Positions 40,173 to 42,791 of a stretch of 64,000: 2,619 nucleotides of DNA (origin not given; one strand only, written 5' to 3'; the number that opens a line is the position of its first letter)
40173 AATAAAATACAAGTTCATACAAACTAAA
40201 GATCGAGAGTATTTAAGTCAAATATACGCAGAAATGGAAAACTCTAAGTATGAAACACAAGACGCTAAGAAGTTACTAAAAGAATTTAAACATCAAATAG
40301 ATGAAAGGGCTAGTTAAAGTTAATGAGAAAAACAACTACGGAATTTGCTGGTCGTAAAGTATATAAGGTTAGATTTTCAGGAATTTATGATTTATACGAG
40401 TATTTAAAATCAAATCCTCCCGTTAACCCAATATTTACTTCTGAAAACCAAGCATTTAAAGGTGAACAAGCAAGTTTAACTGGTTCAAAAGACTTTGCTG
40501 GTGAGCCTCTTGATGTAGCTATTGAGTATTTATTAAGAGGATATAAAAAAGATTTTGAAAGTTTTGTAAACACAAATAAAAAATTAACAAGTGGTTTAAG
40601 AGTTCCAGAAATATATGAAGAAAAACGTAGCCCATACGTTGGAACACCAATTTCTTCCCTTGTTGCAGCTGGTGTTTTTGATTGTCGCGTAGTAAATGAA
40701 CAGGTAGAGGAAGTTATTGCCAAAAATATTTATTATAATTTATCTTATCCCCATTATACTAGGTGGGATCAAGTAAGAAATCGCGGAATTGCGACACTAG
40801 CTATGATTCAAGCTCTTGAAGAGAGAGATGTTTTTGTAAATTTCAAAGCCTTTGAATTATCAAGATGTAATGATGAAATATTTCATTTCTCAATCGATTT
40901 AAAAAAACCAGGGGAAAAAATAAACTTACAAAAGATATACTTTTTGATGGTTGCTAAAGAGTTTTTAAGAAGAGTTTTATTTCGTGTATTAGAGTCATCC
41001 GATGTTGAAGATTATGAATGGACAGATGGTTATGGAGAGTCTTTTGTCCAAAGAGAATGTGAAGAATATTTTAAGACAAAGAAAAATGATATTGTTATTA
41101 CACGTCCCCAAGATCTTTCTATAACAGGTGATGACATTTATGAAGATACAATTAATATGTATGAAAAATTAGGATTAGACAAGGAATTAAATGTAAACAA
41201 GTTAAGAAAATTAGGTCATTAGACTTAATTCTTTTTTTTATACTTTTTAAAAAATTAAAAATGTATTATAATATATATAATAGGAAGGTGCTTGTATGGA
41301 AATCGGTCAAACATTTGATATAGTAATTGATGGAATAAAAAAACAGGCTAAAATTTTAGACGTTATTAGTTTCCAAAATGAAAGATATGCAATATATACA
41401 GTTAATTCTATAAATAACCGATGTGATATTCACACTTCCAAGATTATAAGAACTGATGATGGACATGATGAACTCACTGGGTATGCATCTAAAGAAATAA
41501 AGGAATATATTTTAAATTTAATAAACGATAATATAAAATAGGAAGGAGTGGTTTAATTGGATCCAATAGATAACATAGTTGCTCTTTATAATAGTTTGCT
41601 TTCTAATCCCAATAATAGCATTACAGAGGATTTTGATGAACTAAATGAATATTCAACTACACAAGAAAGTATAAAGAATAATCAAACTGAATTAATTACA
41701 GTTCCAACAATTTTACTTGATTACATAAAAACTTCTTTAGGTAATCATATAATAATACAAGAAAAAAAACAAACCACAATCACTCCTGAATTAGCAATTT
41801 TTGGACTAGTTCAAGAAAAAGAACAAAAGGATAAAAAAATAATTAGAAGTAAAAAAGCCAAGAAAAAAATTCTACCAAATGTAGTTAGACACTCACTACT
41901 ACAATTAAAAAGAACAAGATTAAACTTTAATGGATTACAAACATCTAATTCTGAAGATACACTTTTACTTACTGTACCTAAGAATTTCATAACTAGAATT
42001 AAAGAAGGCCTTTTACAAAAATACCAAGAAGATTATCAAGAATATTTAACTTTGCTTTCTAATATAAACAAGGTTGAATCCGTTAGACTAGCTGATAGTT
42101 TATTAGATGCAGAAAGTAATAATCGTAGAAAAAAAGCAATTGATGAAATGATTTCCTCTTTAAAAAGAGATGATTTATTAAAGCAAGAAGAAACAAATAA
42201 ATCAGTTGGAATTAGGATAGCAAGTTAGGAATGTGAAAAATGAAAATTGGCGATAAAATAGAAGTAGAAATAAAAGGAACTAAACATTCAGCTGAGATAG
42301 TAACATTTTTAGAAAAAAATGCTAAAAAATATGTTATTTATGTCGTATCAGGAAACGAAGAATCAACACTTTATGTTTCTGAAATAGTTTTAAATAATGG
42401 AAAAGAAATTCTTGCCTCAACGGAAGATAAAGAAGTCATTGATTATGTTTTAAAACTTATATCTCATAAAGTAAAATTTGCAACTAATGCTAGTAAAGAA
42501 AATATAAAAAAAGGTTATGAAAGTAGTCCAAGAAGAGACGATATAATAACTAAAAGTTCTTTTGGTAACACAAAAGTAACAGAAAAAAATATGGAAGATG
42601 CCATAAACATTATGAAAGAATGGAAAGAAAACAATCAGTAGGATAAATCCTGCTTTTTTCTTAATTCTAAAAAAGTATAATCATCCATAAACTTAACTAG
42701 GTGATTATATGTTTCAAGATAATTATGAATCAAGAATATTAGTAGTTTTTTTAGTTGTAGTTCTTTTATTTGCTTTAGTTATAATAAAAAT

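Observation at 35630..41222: Four-gene operon: TelA-like coiled-coil protein + unknown + N-helical AAA_5 (MoxR/McrB-like) ATPase + unknown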

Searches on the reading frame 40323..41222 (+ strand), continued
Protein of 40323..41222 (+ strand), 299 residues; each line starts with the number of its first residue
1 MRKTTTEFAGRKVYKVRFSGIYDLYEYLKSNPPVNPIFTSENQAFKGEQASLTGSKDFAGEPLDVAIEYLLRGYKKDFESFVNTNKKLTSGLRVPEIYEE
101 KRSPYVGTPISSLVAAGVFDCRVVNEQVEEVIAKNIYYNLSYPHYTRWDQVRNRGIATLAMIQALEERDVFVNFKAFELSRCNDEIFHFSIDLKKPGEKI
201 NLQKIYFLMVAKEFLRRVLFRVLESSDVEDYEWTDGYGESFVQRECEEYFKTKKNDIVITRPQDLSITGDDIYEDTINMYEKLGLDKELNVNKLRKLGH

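Call 59: get_annotated_region(hit=H3, flank=5000)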
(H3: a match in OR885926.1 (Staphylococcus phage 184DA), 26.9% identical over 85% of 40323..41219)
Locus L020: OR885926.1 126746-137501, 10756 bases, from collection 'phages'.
description: Staphylococcus phage 184DA, complete genome.
organism: Staphylococcus phage 184DA (NCBI taxid 3110532)
taxonomy: Viruses; Duplodnaviria; Heunggongvirae; Uroviricota; Caudoviricetes
host: Staphylococcus sp.; source: litter on a dairy farm; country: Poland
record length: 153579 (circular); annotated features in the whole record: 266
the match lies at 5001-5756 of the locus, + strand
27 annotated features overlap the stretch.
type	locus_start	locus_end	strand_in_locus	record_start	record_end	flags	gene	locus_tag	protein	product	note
CDS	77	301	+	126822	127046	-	-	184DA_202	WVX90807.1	hypothetical protein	-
CDS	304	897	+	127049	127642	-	-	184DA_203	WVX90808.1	nucleoside 2-deoxyribosyltransferase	-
CDS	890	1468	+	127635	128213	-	-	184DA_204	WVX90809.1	hypothetical protein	-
CDS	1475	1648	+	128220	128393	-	-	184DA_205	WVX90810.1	lysM motif protein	-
CDS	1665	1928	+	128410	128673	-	-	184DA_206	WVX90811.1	virion structural protein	-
CDS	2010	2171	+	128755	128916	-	-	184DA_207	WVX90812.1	hypothetical protein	-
CDS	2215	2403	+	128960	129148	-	-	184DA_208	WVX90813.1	hypothetical protein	-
CDS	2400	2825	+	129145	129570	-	-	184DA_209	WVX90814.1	dUTPase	-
CDS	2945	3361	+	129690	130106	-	-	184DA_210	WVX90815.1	nucleotide kinase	-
CDS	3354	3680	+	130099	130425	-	-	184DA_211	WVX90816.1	hypothetical protein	-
CDS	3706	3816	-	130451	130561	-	-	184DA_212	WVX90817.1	hypothetical protein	-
CDS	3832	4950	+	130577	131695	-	-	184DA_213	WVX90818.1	hypothetical protein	-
CDS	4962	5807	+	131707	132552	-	-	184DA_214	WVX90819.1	hypothetical protein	-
CDS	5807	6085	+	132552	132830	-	-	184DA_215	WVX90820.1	membrane protein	-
CDS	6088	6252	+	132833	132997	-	-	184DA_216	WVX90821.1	RinB-like transcriptional activator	-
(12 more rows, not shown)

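Call 60: search_protein_families(library=pfam, proteins=[L020:3832-4950:+, L020:4962-5807:+, L019:7968-8798:+, L019:8886-10280:+, L019:7171-7857:+, L019:10295-10807:+, L019:10800-11984:+], max_evalue=0.01)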
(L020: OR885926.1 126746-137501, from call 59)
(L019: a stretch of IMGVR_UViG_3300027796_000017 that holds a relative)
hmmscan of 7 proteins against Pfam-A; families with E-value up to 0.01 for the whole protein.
L020:3832-4950:+ (372 aa): 1 family
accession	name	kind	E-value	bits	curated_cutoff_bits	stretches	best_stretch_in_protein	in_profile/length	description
PF07728.20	AAA_5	-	4.9e-12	46.5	22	1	111-243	1-139/139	AAA domain (dynein-related subfamily)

L020:4962-5807:+ (281 aa): 1 family
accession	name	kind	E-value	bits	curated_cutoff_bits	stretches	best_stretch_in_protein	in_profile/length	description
PF23822.1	DUF7192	-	3.8e-88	295.9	27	1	1-279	1-279/281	Domain of unknown function (DUF7192)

L019:7968-8798:+ (276 aa): 1 family
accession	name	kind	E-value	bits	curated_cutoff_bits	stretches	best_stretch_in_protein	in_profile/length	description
PF23822.1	DUF7192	-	1.3e-31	110.4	27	1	5-255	3-252/281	Domain of unknown function (DUF7192)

L019:8886-10280:+ (464 aa): 3 families
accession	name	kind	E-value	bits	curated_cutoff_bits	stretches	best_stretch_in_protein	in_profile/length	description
PF07728.20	AAA_5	-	5.1e-12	46.4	22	1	235-366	2-139/139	AAA domain (dynein-related subfamily)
PF00004.35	AAA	-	4.8e-05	24.3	21.2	1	235-308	1-72/131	ATPase family associated with various cellular activities (AAA)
PF00158.32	Sigma54_activat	-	0.00022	21.4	20.2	1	218-343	8-143/168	Sigma-54 interaction domain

L019:7171-7857:+ (228 aa): 0 families

L019:10295-10807:+ (170 aa): 0 families

L019:10800-11984:+ (394 aa): 1 family
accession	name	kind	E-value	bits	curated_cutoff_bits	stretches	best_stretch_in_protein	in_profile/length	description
PF00534.26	Glycos_transf_1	-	2e-05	24.6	26.4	0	304-359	108-159/172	Glycosyl transferases group 1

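Call 75: search_protein_families(library=pfam, proteins=[L011:8933-10594:+, L011:10594-11853:+, L011:1292-2056:-, L011:2131-2943:-, L015:8946-9359:+, L015:9372-10133:+, L015:1684-2574:+, L015:475-1641:+, L016:7748-8587:+, L016:1133-1618:+], max_evalue=0.001)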
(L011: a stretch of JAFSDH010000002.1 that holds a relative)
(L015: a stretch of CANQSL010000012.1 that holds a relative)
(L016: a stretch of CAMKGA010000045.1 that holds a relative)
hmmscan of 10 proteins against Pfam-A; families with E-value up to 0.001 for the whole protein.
L011:8933-10594:+ (553 aa): 2 families
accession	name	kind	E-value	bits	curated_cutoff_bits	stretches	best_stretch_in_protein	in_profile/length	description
PF01943.22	Polysacc_synt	-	3e-22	79.8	28.2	1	13-275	2-232/274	Polysaccharide biosynthesis protein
PF03023.19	MurJ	-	3.7e-05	23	27.4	1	73-497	36-437/451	Lipid II flippase MurJ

L011:10594-11853:+ (419 aa): 2 families
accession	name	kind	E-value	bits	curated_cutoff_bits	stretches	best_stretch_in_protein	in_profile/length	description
PF02388.22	FemAB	-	1.7e-96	324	24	1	6-410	1-404/406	FemAB family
PF13480.13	Acetyltransf_6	-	3.8e-09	37.3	22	1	308-371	80-137/143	Acetyltransferase (GNAT) domain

L011:1292-2056:- (254 aa): 0 families

L011:2131-2943:- (270 aa): 1 family
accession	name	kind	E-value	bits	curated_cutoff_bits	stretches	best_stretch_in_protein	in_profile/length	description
PF12158.14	DUF3592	-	0.00019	22.5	25.3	1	53-111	9-80/84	Domain of unknown function (DUF3592)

L015:8946-9359:+ (137 aa): 2 families
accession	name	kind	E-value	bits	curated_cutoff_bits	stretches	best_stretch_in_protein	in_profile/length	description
PF01741.23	MscL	-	6.2e-41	140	27.4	1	4-129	1-123/123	Large-conductance mechanosensitive channel, MscL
PF23828.1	DUF7198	-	0.00048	20.1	27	0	1-41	150-191/236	Family of unknown function (DUF7198)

L015:9372-10133:+ (253 aa): 0 families

L015:1684-2574:+ (296 aa): 0 families

L015:475-1641:+ (388 aa): 0 families

L016:7748-8587:+ (279 aa): 7 families
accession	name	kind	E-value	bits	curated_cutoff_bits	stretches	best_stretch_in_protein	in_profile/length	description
PF00085.26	Thioredoxin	-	2.9e-14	53.4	23.5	1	48-142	8-99/103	Thioredoxin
PF13098.12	Thioredoxin_2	-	1.1e-07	32.6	27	1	55-139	3-99/104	Thioredoxin-like domain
PF13728.12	TraF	-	3.3e-07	30.8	23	1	60-135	132-214/224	F plasmid transfer operon protein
PF14595.12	Thioredoxin_9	-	6.6e-06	26.5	25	0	175-232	39-92/129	Thioredoxin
PF00462.30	Glutaredoxin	-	3.3e-05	24.4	22.9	0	61-97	1-33/60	Glutaredoxin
PF08534.16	Redoxin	-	0.00029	21.1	26.6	0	52-87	24-59/148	Redoxin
PF13905.12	Thioredoxin_8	-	0.00091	20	27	0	61-87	5-31/94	Thioredoxin-like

L016:1133-1618:+ (161 aa): 0 families

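Call 100: find_encoding_contigs(protein=P0083, flank=7000, max_places=1)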
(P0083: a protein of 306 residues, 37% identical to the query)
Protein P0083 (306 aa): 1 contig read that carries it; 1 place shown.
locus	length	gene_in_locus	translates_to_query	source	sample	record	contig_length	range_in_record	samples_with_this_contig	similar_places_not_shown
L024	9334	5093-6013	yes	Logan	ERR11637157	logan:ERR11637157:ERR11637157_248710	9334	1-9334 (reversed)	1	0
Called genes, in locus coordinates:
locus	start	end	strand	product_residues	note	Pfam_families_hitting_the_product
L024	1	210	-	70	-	?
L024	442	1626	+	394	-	PF05816:TelA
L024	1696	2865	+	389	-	-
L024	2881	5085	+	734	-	PF07728:AAA_5 (faint)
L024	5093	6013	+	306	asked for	PF23822:DUF7192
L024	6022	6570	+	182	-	PF05816:TelA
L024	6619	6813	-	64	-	-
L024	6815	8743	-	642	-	-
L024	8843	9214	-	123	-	-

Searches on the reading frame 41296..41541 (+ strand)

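Call 3: search_protein_families(library=pfam, proteins=[window:41296-41541:+], max_evalue=1)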
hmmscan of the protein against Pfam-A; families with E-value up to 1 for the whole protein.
window:41296-41541:+ (81 aa): 1 family
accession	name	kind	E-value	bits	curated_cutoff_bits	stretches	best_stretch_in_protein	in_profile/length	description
PF04254.18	DUF432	-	0.033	14.9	21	1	7-52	36-82/123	Protein of unknown function (DUF432)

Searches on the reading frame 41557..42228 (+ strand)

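Call 3: search_protein_families(library=pfam, proteins=[window:41557-42228:+], max_evalue=1)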
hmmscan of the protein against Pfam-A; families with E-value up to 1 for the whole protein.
window:41557-42228:+ (223 aa): 1 family
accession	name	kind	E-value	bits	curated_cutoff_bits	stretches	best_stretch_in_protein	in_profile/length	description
PF22545.2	2CompARG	-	0.25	11.8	27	1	9-102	72-146/170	2-Component system ADP-ribose glycohydrolase domain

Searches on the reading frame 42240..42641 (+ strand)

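Call 3: search_protein_families(library=pfam, proteins=[window:42240-42641:+], max_evalue=1)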
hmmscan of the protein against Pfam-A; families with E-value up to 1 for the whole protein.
window:42240-42641:+ (133 aa): 3 families
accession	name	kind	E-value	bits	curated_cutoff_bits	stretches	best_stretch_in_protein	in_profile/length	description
PF24550.1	LIS_MGM1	-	0.0049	17.4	27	1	6-77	26-95/100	Dynamin-like GTPase MGM1-like, lipid interacting stalk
PF06949.16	DUF1292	-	0.015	16.6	24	1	13-72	3-68/75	Protein of unknown function (DUF1292)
PF01480.22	PWI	-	0.069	13.9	22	0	60-82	16-38/72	PWI domain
